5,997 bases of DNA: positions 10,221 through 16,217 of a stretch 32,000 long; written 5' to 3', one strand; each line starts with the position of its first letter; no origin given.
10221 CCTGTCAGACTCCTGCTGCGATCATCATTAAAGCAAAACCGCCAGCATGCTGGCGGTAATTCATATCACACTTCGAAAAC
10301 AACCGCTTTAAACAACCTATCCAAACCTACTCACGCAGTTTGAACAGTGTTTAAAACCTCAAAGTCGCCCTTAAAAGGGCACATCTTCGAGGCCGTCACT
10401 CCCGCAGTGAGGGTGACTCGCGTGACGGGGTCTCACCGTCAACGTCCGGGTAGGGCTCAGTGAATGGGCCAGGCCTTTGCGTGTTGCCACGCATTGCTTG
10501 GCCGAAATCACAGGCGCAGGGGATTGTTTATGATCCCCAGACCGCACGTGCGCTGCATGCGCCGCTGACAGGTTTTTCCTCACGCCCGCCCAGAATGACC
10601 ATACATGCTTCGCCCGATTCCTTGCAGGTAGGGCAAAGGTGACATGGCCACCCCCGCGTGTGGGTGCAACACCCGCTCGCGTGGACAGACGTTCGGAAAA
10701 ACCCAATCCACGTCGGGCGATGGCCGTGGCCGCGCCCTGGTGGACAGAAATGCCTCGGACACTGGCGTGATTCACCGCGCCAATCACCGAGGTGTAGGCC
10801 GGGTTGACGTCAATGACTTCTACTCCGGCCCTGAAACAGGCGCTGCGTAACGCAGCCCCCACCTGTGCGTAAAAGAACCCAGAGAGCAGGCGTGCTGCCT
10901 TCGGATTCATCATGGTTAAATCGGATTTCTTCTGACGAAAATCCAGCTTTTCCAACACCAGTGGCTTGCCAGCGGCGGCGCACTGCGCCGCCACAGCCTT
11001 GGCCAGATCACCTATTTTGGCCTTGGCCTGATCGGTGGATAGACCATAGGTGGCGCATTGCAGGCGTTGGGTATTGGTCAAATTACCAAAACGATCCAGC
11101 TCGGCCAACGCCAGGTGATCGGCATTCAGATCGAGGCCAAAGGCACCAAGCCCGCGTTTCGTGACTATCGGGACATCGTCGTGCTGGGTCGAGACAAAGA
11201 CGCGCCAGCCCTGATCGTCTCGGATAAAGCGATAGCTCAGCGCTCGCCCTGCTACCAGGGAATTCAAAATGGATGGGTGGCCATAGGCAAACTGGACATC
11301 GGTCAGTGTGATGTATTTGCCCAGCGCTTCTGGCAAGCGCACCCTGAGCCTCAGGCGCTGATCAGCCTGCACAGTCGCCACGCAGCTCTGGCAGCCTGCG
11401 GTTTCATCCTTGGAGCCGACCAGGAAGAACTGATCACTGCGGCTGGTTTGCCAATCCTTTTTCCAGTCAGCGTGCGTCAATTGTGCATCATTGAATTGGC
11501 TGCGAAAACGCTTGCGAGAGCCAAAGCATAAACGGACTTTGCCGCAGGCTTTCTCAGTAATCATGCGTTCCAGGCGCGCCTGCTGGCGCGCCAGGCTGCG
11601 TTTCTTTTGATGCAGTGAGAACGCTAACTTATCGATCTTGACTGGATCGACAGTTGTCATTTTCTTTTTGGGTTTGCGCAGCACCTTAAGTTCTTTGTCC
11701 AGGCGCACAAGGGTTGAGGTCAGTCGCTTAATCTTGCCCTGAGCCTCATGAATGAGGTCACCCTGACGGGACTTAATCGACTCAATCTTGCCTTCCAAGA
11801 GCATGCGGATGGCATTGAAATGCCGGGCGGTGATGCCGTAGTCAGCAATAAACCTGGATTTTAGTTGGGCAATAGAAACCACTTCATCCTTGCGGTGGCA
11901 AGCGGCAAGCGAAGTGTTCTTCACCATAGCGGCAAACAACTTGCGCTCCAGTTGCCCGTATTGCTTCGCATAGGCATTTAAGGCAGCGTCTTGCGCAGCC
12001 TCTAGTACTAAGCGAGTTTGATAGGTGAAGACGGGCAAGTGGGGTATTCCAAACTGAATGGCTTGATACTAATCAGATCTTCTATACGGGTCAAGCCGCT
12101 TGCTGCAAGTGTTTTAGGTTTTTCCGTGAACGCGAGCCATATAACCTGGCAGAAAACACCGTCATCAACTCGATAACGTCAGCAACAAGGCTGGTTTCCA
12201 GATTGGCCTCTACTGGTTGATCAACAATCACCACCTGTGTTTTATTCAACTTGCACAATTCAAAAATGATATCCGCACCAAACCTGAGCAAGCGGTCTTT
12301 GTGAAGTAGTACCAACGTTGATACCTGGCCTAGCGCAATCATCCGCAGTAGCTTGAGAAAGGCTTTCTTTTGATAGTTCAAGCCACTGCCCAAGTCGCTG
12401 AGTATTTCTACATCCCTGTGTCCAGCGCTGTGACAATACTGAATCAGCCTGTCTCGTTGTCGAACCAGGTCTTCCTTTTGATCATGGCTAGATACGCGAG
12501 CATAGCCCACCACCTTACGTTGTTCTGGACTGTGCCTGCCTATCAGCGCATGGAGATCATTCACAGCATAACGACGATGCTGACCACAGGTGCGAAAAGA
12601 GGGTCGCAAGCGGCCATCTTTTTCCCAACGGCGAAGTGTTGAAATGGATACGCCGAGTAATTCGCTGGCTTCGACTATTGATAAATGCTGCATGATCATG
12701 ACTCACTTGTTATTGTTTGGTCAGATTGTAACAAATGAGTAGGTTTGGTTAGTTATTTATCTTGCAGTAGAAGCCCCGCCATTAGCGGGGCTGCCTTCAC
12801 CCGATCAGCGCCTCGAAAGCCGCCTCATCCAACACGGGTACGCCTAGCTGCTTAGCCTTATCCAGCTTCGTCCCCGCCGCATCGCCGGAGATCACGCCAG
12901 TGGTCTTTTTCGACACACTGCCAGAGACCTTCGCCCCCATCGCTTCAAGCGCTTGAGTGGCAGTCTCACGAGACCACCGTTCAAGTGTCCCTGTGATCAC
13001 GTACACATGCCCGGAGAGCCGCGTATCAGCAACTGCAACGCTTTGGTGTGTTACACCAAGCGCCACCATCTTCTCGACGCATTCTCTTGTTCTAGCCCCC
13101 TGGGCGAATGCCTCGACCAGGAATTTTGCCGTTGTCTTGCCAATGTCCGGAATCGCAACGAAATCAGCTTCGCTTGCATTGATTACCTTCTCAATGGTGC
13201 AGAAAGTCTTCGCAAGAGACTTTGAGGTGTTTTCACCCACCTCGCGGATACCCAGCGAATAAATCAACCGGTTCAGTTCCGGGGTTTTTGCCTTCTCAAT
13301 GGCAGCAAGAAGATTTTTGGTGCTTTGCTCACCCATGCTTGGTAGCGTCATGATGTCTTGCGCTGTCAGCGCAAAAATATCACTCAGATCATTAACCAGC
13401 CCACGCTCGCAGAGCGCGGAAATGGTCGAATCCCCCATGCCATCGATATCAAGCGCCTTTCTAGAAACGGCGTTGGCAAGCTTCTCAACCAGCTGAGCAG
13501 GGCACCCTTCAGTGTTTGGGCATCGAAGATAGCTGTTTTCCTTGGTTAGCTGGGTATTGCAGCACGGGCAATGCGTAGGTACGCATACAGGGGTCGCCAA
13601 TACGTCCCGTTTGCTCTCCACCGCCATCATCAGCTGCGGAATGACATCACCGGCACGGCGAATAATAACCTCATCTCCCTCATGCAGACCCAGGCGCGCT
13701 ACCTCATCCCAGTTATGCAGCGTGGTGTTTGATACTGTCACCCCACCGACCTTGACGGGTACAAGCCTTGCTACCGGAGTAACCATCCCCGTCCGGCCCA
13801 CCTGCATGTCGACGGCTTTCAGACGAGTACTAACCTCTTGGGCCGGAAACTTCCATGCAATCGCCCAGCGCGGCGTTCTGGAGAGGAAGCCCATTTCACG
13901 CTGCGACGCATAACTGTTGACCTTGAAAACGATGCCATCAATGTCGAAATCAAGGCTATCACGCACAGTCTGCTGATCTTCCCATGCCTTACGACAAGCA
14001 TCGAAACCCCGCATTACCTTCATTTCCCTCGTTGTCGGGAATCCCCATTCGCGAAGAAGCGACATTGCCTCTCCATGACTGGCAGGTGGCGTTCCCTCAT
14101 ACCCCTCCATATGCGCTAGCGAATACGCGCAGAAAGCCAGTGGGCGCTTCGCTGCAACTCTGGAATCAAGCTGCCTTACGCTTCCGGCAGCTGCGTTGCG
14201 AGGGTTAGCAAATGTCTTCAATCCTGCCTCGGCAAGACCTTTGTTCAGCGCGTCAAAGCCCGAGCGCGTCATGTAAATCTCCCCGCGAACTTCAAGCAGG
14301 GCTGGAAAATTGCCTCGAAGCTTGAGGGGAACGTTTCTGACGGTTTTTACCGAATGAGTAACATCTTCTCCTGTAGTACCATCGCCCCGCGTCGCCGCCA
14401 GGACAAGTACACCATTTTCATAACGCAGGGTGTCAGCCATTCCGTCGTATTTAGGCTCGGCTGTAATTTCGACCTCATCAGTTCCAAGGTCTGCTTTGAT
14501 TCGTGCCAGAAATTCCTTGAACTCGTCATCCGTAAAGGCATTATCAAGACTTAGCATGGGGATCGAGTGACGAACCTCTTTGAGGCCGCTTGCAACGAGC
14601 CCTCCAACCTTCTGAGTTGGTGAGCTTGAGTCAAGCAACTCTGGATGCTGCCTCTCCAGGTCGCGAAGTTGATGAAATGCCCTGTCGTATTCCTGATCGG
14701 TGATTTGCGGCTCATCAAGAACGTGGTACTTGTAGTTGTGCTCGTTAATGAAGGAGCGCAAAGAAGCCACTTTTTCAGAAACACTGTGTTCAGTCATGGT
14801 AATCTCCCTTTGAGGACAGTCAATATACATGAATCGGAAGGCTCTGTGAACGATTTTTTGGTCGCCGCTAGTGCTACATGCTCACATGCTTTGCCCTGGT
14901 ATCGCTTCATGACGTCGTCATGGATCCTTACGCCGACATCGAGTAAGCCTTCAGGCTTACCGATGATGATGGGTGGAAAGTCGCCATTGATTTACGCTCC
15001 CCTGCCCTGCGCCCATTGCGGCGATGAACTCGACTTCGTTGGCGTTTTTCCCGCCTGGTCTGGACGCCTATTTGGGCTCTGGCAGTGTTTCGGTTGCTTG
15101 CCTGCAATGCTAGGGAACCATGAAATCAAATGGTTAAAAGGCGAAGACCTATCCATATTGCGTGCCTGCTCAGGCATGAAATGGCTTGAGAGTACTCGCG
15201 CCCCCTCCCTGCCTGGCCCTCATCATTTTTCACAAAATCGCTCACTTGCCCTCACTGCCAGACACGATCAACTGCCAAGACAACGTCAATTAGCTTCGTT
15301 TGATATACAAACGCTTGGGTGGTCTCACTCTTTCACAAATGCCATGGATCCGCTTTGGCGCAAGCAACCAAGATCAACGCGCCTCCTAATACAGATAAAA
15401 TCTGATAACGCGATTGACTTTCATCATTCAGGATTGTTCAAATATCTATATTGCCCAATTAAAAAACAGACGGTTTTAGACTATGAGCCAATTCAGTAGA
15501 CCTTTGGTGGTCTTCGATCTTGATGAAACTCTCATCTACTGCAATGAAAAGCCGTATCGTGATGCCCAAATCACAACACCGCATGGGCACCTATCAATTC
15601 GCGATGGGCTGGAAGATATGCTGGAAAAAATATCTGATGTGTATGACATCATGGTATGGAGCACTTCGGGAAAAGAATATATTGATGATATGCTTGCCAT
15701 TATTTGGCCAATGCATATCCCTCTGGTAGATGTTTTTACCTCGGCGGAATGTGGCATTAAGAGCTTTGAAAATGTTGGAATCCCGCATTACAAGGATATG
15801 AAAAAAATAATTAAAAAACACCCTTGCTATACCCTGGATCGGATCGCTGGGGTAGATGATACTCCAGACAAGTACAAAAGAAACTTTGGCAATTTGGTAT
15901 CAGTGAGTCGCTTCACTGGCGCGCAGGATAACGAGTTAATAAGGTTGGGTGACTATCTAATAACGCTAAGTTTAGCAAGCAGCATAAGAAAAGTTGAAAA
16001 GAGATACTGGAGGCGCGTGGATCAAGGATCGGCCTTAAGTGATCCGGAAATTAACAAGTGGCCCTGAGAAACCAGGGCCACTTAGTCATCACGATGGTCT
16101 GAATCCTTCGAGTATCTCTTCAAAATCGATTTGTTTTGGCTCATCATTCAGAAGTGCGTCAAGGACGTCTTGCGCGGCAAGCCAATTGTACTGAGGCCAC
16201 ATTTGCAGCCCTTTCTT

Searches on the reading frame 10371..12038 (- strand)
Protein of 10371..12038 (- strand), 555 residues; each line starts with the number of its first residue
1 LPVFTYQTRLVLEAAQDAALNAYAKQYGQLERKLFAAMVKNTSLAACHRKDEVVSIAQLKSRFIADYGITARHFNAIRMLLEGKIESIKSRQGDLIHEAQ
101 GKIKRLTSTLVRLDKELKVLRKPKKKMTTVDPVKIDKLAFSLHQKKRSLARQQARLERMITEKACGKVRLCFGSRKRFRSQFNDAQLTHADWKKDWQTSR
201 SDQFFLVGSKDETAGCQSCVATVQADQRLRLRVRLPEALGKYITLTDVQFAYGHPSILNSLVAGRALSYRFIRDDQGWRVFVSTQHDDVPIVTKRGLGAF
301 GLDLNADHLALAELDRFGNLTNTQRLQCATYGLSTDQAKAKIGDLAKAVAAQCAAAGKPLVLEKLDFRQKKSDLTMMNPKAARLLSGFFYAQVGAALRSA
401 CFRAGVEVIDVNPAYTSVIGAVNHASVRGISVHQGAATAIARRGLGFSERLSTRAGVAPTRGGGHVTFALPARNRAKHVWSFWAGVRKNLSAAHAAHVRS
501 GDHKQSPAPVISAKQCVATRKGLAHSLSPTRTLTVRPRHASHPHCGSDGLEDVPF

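Call 8: search_protein_families(library=pfam, proteins=[window:10371-12038:-], max_evalue=0.01)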
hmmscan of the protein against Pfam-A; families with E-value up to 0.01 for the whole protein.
window:10371-12038:- (555 aa): 0 families

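Call 84: search_solved_structures(query=window:10371-12038:-, max_evalue=1)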
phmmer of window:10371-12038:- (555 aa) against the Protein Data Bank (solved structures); distinct sequences matched with E-value up to 1: 1.
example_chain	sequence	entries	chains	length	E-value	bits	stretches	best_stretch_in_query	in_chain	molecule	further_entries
2ffi_A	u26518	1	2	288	0.86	11.1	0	274-313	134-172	2-pyrone-4,6-dicarboxylic acid hydrolase, putative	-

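Call 85: search_protein_families(library=ncbifam, proteins=[window:10371-12038:-], max_evalue=0.01)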
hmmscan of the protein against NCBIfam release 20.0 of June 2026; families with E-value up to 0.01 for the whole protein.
window:10371-12038:- (555 aa): 2 families
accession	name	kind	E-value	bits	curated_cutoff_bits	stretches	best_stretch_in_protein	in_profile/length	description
NF040570.1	guided_TnpB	subfamily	2.3e-07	30.5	100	1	341-425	273-354/389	RNA-guided endonuclease TnpB family protein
TIGR01766.2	TIGR01766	domain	5.5e-06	26.8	32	1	344-417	11-82/82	IS200/IS605 family accessory protein TnpB-related protein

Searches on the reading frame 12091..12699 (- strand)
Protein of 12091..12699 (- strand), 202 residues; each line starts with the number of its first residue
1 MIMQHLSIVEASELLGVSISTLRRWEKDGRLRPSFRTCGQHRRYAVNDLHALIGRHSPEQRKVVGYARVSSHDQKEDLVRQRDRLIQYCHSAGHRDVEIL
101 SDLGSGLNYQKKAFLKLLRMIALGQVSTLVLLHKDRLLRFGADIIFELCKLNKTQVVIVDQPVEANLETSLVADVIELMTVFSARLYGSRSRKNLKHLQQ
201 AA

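Call 8: search_protein_families(library=pfam, proteins=[window:12091-12699:-], max_evalue=0.01)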
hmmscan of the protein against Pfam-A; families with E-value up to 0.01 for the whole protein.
window:12091-12699:- (202 aa): 7 families
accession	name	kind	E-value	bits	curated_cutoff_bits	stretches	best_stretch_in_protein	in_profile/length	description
PF00239.26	Resolvase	-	3.1e-19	70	23.3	1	63-200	1-141/145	Resolvase, N terminal domain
PF00376.29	MerR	-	1.8e-12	47.3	28.2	1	7-44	1-38/38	MerR family regulatory protein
PF12728.13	HTH_17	-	6.3e-09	36.4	27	1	6-55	2-49/51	Helix-turn-helix domain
PF13411.12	MerR_1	-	3.1e-07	30.9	21.6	1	7-51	2-45/69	MerR HTH family regulatory protein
PF01381.28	HTH_3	-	8e-05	23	23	1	4-38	8-41/55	Helix-turn-helix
PF13518.12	HTH_28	-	0.00056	20.4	25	1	3-27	10-34/52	Helix-turn-helix domain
PF13560.12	HTH_31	-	0.0073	17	27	0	6-36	15-45/64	Helix-turn-helix domain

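Call 85: search_protein_families(library=ncbifam, proteins=[window:12091-12699:-], max_evalue=0.01)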
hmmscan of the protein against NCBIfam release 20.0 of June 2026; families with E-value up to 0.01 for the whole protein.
window:12091-12699:- (202 aa): 12 families
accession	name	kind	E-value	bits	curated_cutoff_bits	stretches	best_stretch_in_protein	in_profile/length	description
NF033518.0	transpos_IS607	equivalog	1.5e-57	194.2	110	1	10-194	2-186/187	IS607 family transposase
NF041201.1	recomb_XisF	equivalog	1.2e-13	50.9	375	1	64-200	2-138/465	fdxN element excision recombinase XisF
NF049883.1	resolv_YneB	equivalog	6.2e-10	38.9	175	1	63-182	2-126/211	YneB family resolvase-like protein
NF033787.1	HTH_BldC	subfamily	3.7e-07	29.9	77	1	10-52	7-48/49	BldC family transcriptional regulator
TIGR01764.1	excise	domain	5.1e-06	26.7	28.8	1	6-51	2-45/49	excisionase family DNA-binding protein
NF047375.1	HeatShock_HspR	equivalog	2.4e-05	24.2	105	1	7-52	5-49/92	heat shock protein transcriptional repressor HspR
NF047343.1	SCCmet_CcrB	equivalog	0.00019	20.2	900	1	60-183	6-133/542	cassette chromosome recombinase CcrB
TIGR03453.1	partition_RepA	equivalog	0.00037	19.4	348.45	1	3-68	31-96/387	plasmid partitioning protein RepA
NF047344.1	SCCmet_CcrA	equivalog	0.00043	19.5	700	1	62-159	3-101/442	cassette chromosome recombinase CcrA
NF052513.1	TransRegCarH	equivalog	0.00092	18.6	400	1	7-52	8-53/274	HTH-type transcriptional repressor CarH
TIGR02044.1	CueR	equivalog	0.0049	16.9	147.4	0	8-52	3-47/127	Cu(I)-responsive transcriptional regulator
NF007069.0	PRK09514.1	equivalog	0.0094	15.9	143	0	8-52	4-48/141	Zn(2+)-responsive transcriptional regulator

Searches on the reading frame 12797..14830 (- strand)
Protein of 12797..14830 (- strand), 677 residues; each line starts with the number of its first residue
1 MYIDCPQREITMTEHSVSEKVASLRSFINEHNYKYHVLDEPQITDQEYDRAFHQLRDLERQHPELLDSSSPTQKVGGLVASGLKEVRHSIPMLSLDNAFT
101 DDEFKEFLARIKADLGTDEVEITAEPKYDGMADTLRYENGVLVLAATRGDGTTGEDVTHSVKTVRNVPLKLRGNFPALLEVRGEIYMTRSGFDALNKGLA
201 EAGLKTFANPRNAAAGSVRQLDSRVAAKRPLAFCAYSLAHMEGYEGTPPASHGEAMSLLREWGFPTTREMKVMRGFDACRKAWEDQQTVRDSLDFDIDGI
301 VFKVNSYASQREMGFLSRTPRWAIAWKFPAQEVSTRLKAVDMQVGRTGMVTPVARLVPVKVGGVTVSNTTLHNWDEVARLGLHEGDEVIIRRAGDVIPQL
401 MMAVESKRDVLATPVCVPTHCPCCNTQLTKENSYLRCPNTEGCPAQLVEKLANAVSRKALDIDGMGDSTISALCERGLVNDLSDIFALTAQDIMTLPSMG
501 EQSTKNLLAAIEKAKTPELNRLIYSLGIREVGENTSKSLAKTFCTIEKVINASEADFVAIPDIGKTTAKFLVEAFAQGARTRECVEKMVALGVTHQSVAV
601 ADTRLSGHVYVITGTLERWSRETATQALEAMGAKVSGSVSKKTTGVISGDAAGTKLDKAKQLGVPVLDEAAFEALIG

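Call 8: search_protein_families(library=pfam, proteins=[window:12797-14830:-], max_evalue=0.01)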
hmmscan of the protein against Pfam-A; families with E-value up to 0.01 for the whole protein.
window:12797-14830:- (677 aa): 9 families
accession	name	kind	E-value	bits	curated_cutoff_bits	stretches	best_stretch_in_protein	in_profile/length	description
PF01653.23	DNA_ligase_aden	-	5.4e-89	298.5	27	1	82-331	3-253/253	NAD-dependent DNA ligase adenylation domain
PF03120.22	DNA_ligase_OB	-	6.3e-30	103.3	32.9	1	335-409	2-76/79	NAD-dependent DNA ligase OB-fold domain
PF12826.13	HHH_2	-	7.4e-15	55.3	27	1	521-577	1-57/64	Helix-hairpin-helix motif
PF14520.12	HHH_5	-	4.9e-14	53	27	2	526-575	5-55/57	Helix-hairpin-helix domain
PF00533.33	BRCT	-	4.7e-11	43.2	21.3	1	604-674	5-76/78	BRCA1 C Terminus (BRCT) domain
PF22745.1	Nlig-Ia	-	3.4e-09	37.6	27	1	18-68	3-53/92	DNA ligase-like, N-terminal NAD+-binding domain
PF12738.14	PTCB-BRCT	-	2.3e-08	34.4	22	1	620-667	12-59/63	twin BRCT domain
PF03119.21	DNA_ligase_ZBD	-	0.0019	18.5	25.8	1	420-445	1-27/27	NAD-dependent DNA ligase C4 zinc finger domain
PF00633.29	HHH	-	0.0033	17.7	24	0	546-568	2-24/30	Helix-hairpin-helix motif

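Call 32: search_dna_similar(query=window:12797-14830:-, collection=plasmids, mode=protein, max_rows=15)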
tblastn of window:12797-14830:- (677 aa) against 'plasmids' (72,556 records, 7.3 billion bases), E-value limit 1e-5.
Records with a match: 252; places in all: 265; records where one place covers at least 80% of the query: 242.
Best place of each record, by identity: <60% 252.
By first word of the organism name: Streptomyces 52; Vibrio 16; Bacillus 14; Pseudomonas 13; Klebsiella 8; Escherichia 6; Acinetobacter 5; Deinococcus 5; Paracoccus 5; Shewanella 5; and 78 more.
By predicted mobility (MOB-suite, as given by PLSDB): non-mobilizable 200; mobilizable 26; conjugative 26.
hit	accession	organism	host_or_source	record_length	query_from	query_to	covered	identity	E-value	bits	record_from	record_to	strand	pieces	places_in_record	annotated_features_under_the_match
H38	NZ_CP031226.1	Pseudomonas amygdali pv. lachrymans str. M301315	-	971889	8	676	99%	54.2%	0e+0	713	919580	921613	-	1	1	ligA: NAD-dependent DNA ligase LigA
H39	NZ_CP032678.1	Pseudomonas sp. Leaf58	Arabidopsis,whole organism,phyllosphere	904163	13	677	98%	54.3%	0e+0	715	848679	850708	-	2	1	ligA: NAD-dependent DNA ligase LigA | hypothetical protein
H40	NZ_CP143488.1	Pseudomonas silesiensis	single cell,landfill for plastics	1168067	12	676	98%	52.8%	0e+0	676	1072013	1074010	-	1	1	record has no annotation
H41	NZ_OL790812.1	Proteus mirabilis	-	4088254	12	669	97%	46.9%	0e+0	579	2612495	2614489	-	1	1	none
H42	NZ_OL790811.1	Proteus mirabilis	-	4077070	12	669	97%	46.9%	0e+0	579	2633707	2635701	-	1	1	none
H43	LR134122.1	Klebsiella aerogenes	not available: to be reported later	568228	17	677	98%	46.2%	0e+0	580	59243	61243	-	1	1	ligA: DNA ligase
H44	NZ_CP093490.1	Klebsiella pneumoniae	Homo sapiens,Isolated from blood of a ...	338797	17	677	98%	45.8%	0e+0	578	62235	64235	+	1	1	ligA: NAD-dependent DNA ligase LigA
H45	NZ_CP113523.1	Pasteurella multocida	rabbit,mixed culture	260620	16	674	97%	45.9%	1e-171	551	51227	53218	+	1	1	ligA: NAD-dependent DNA ligase LigA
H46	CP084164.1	Pasteurella multocida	rabbit,mixed culture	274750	16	674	97%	45.9%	1e-171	551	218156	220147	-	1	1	ligA: NAD-dependent DNA ligase LigA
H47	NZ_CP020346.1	Pasteurella multocida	Oryctolagus cuniculus,lung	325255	16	674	97%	45.9%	1e-171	551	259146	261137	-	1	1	ligA: NAD-dependent DNA ligase LigA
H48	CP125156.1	Klebsiella pneumoniae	-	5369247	17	677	98%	45.7%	0e+0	577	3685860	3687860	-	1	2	ligA: NAD-dependent DNA ligase LigA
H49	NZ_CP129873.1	Klebsiella pneumoniae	Homo sapiens,whole organism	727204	17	677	98%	45.7%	0e+0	577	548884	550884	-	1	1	ligA: NAD-dependent DNA ligase LigA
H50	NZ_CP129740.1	Klebsiella pneumoniae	Homo sapiens,whole organism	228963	17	677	98%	45.7%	0e+0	577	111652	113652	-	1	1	ligA: NAD-dependent DNA ligase LigA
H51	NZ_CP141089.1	Escherichia coli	Homo sapiens,Infected Human Urine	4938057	16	677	98%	45.5%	4e-179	573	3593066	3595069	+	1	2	none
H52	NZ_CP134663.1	Escherichia coli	Larus michahellis,bacteria,cloaca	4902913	16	677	98%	45.3%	5e-179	572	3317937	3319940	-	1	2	none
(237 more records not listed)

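Call 33: search_dna_similar(query=window:12797-14830:-, collection=phages, mode=protein, max_rows=15)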
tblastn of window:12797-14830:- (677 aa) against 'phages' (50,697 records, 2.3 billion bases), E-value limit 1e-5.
Records with a match: 1255; places in all: 1256; records where one place covers at least 80% of the query: 262.
Best place of each record, by identity: <60% 1255.
By first word of the organism name: Vibrio 384; Salmonella 267; Escherichia 132; Klebsiella 88; Erwinia 58; Pseudomonas 48; Bacteriophage 44; Aeromonas 29; Rhizobium 15; Serratia 13; and 47 more.
By host as written in the record: - 390; Erwinia amylovora 49; Escherichia coli 44; Salmonella enterica subsp. enterica serovar Enteritidis PT1 39; Vibrio harveyi BAA-1116 36; Klebsiella pneumoniae 28; Salmonella sp. 25; Salmonella enterica 22; and 271 more.
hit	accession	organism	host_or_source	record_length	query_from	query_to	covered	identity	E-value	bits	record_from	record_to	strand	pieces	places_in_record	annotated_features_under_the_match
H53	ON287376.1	Serratia phage vB_SmaM-Kodama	Serratia marcescens LVF3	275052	19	676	97%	47.3%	7e-175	559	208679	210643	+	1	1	DNA ligase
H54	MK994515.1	Serratia phage Moabite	Serratia marcescens D1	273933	19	676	97%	47.3%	3e-174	557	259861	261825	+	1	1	DNA ligase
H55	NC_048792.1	Serratia phage Moabite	Serratia marcescens D1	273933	19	676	97%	47.3%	3e-174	557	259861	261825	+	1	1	NAD-dependent DNA ligase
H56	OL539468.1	Serratia phage vB_SmaM_Haymo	Serratia marcescens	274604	19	676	97%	47.3%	3e-174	557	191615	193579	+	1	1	hypothetical protein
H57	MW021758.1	Serratia phage vB_SmaM_Yaphecito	Serratia marcescens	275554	19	676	97%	47.3%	4e-174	556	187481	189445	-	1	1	DNA ligase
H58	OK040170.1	Serratia phage BUCT660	Serratia marcescens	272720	19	676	97%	47.1%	9e-175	558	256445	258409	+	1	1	DNA ligase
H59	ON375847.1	Pectobacterium phage vB_ParM-25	Pectobacterium aroidearum strain MO46a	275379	19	676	97%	47.1%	9e-175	558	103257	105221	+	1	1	NAD-dependent DNA ligase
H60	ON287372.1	Serratia phage vB_SmaS-Totoro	Serratia marcescens LVF3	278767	1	669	99%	45.6%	4e-168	540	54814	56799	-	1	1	DNA ligase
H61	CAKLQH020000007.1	Acinetobacter phage MD-2021a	not known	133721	16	677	98%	44.9%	6e-170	545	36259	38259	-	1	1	ligA: DNA ligase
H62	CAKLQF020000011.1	Acinetobacter phage MD-2021a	not known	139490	16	677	98%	44.9%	6e-170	545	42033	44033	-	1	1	ligA: DNA ligase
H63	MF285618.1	Serratia phage vB_SmaM_ 2050HW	Serratia marcescens wk2050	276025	56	676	91%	46.5%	8e-136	509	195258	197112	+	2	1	DNA ligase | NAD-dependent DNA ligase (x2)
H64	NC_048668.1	Serratia phage vB_SmaM_ 2050HW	Serratia marcescens wk2050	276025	56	676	91%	46.5%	8e-136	509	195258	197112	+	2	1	NAD-dependent DNA ligase (x3)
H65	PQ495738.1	Aeromonas phage PhAER-1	Aeromonas sp.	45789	16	677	98%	42.7%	1e-159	515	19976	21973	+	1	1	ligA: DNA ligase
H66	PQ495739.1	Aeromonas phage PhAER-2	Aeromonas sp.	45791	16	677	98%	42.7%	1e-159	515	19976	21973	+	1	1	ligA: DNA ligase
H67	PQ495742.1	Aeromonas phage PhAER-5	Aeromonas sp.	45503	16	677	98%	42.4%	3e-160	517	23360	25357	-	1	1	ligA: DNA ligase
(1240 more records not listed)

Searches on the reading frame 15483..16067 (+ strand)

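Call 8: search_protein_families(library=pfam, proteins=[window:15483-16067:+], max_evalue=0.01)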
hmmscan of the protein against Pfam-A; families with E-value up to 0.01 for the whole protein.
window:15483-16067:+ (194 aa): 1 family
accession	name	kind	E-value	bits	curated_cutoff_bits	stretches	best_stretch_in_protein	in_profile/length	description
PF03031.24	NIF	-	1.1e-25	90.6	21.8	1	8-168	2-159/160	NLI interacting factor-like phosphatase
